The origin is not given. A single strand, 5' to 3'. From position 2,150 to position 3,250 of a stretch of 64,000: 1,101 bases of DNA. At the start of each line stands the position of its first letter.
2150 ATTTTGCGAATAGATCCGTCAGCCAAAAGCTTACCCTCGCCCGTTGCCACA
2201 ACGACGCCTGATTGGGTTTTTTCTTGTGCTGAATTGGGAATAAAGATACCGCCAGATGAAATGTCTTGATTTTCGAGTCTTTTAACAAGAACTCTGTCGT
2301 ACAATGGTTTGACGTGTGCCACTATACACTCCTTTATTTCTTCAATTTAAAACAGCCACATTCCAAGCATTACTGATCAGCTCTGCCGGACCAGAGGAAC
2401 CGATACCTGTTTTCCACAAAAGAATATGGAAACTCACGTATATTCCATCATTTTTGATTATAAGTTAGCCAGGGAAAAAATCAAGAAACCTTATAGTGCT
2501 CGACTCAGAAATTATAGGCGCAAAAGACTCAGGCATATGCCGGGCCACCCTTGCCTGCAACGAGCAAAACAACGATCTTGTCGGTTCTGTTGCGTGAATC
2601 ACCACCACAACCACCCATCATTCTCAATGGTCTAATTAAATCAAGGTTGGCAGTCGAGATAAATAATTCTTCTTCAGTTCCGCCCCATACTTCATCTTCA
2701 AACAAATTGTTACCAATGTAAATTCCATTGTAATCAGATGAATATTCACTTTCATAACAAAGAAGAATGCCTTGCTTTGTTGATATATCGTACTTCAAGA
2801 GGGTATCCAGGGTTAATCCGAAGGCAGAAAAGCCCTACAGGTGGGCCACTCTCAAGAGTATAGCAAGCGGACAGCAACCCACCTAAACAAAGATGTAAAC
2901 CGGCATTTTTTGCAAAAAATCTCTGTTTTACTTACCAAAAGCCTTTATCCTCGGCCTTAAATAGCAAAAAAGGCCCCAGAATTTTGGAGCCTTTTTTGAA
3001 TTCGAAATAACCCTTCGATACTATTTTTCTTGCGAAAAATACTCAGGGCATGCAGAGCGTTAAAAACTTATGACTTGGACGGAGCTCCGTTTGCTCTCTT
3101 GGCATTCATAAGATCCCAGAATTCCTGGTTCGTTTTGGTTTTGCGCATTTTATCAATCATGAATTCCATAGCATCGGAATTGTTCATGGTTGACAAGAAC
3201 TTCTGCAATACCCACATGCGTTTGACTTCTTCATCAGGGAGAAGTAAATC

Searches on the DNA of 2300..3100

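Call 51: search_rna_families(source=window, start=2300, end=3100, threshold=evalue, max_evalue=1)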
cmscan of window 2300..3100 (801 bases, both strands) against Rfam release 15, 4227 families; matches with E-value up to 1: 3.
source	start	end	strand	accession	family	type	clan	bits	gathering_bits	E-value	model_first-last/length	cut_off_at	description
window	2963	3031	-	RF01859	Phe_leader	Cis-reg; leader;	-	23.2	55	0.24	1-125/125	no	Phenylalanine leader peptide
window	2909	2999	+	RF01859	Phe_leader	Cis-reg; leader;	-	20.5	55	0.92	1-125/125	no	Phenylalanine leader peptide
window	2964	2996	-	RF00489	ctRNA_p42d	Gene; antisense;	-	18.4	50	0.46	1-46/46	no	ctRNA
